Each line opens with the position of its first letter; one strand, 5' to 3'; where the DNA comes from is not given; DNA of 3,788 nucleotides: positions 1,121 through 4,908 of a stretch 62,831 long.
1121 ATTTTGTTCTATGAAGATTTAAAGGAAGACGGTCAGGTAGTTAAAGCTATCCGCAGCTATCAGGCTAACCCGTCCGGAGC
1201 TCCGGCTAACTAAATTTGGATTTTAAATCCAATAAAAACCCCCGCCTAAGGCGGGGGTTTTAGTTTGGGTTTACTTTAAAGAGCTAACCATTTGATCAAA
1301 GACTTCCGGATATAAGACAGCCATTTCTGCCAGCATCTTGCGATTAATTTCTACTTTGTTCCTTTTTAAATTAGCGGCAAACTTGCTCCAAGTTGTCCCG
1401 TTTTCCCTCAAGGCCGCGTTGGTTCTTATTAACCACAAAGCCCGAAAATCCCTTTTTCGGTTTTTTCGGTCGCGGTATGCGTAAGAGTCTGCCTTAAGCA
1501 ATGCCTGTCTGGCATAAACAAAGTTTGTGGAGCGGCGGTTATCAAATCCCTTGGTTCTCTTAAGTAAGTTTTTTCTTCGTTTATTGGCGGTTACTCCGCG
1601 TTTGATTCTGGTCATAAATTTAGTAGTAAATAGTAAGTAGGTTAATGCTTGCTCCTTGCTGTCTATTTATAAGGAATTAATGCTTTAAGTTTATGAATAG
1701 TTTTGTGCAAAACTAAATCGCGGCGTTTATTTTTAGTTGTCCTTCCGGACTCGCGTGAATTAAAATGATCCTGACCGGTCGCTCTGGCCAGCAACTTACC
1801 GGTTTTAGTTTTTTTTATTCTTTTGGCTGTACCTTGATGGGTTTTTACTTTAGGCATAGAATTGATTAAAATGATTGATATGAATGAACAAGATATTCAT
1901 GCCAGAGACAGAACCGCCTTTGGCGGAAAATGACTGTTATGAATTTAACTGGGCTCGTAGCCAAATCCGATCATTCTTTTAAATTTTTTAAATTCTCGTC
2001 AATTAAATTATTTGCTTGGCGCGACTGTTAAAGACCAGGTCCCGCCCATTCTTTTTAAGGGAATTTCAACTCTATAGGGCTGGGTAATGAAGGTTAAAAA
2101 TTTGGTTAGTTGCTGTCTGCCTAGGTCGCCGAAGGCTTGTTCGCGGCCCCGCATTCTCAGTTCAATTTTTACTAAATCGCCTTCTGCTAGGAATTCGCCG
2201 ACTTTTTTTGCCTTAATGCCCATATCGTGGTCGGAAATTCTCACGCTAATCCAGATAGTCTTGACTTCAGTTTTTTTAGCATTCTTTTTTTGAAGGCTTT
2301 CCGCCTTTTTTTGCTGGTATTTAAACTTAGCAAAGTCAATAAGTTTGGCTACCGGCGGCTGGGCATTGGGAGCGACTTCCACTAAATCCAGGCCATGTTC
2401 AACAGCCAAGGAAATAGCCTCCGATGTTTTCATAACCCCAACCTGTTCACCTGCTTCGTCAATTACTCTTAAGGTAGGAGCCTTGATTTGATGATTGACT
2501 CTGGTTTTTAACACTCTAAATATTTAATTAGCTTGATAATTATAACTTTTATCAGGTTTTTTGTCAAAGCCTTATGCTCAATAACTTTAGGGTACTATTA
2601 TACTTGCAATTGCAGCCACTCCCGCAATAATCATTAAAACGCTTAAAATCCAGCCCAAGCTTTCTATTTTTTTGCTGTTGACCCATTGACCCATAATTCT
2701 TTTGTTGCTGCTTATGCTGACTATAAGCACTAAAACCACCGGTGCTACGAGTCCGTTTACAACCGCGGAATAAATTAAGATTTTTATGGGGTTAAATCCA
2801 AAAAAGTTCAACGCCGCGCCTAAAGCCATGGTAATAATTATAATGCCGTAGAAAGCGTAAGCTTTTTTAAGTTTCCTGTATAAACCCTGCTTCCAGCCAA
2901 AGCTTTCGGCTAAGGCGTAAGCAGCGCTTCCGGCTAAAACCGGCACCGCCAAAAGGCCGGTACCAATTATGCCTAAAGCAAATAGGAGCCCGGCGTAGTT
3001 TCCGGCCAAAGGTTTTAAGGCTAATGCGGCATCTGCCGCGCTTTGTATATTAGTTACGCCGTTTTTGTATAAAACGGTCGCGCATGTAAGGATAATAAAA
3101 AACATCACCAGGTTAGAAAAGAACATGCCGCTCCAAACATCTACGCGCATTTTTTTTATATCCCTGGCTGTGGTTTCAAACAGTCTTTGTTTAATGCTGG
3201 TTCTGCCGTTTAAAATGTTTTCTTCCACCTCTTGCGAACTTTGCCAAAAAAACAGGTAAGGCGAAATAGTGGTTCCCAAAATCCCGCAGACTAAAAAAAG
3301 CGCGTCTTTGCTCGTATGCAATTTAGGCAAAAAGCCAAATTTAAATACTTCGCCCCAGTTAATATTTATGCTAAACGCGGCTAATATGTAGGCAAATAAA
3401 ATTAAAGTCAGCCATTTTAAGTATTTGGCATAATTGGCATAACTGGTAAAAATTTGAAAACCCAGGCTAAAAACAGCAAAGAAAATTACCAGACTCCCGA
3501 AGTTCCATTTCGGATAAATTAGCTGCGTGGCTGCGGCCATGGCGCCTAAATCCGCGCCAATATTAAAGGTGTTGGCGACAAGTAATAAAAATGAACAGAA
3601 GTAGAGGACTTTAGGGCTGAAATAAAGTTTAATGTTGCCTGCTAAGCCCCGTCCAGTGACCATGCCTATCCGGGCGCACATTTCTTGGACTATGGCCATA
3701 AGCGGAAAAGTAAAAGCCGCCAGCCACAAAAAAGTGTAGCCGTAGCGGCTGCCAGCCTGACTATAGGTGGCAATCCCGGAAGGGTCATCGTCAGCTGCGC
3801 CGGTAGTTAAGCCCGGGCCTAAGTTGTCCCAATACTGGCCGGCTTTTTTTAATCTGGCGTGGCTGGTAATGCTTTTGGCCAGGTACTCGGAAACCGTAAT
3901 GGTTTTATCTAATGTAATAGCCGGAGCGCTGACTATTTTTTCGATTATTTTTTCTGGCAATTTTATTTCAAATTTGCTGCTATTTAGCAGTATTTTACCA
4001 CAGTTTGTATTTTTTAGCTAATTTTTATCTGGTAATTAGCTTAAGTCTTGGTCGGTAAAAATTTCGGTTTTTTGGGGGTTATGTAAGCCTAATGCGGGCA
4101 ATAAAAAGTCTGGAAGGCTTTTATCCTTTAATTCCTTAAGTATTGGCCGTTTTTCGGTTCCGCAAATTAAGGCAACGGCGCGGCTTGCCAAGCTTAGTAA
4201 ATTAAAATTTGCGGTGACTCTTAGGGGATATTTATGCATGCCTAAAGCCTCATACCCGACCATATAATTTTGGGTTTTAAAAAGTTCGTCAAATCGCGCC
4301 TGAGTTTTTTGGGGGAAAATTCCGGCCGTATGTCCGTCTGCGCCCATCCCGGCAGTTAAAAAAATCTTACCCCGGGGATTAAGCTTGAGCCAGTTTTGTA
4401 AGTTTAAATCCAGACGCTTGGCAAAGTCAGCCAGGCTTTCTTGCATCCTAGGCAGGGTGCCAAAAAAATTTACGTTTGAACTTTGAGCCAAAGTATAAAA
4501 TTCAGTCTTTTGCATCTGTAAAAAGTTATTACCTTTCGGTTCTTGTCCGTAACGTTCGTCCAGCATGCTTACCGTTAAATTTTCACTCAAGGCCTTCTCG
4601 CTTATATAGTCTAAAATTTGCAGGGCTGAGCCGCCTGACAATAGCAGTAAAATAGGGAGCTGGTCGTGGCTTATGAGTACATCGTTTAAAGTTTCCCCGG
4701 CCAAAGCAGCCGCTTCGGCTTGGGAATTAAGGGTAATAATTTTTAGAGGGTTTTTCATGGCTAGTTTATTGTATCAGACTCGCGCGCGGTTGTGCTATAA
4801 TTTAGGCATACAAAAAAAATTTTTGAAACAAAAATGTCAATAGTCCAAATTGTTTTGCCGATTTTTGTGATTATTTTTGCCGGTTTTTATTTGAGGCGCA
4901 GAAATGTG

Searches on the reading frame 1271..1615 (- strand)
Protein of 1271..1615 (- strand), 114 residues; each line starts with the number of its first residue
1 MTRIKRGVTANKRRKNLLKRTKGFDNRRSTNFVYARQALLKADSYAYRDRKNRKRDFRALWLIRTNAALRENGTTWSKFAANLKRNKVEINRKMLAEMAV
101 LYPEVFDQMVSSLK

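Call 51: search_protein_families(library=pfam, proteins=[window:1271-1615:-], max_evalue=0.01)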
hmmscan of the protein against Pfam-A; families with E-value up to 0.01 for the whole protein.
window:1271-1615:- (114 aa): 1 family
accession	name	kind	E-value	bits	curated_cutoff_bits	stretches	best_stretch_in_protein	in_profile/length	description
PF00453.23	Ribosomal_L20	-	4.1e-35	120.6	30.8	1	3-108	1-106/107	Ribosomal protein L20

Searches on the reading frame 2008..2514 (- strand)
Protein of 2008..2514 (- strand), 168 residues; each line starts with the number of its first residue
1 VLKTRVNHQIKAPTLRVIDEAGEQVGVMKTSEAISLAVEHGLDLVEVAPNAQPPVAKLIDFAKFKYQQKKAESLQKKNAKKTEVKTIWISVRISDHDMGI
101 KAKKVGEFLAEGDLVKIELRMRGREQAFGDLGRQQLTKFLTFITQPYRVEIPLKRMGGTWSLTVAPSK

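Call 51: search_protein_families(library=pfam, proteins=[window:2008-2514:-], max_evalue=0.01)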
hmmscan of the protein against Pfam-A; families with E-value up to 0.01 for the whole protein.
window:2008-2514:- (168 aa): 2 families
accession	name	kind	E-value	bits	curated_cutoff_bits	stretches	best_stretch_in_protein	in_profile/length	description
PF05198.21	IF3_N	-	1.5e-28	99.2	26.9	1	6-72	1-67/70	Translation initiation factor IF-3, N-terminal domain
PF00707.27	IF3_C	-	3.2e-17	62.7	34.8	1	82-166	1-85/86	Translation initiation factor IF-3, C-terminal domain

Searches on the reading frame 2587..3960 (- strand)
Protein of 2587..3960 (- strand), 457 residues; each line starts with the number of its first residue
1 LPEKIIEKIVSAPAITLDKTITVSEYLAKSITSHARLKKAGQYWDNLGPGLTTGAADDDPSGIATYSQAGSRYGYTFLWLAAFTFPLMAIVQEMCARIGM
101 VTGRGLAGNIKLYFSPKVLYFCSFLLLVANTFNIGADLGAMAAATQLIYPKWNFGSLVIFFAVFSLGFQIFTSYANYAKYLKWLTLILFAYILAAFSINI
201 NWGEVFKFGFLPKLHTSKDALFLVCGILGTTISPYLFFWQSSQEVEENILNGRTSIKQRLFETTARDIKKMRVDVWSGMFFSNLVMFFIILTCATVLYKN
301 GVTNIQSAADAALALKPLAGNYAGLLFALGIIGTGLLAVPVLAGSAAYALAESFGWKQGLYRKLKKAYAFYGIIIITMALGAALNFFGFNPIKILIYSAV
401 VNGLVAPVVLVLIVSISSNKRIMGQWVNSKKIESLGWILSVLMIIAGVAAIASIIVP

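Call 9: search_protein_families(library=pfam, proteins=[window:2587-3960:-], max_evalue=0.001)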
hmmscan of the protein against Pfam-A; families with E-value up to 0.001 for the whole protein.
window:2587-3960:- (457 aa): 1 family
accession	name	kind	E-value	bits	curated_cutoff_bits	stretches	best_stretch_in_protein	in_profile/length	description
PF01566.24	Nramp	-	9e-88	295.1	29.8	1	63-429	1-356/357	Natural resistance-associated macrophage protein-like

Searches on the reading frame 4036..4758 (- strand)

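Call 51: search_protein_families(library=pfam, proteins=[window:4036-4758:-], max_evalue=0.01)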
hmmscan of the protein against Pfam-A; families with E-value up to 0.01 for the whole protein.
window:4036-4758:- (240 aa): 1 family
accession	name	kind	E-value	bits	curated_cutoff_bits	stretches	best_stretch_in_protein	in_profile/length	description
PF01182.26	Glucosamine_iso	-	2.5e-17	63.9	27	1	15-226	9-217/225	Glucosamine-6-phosphate isomerases/6-phosphogluconolactonase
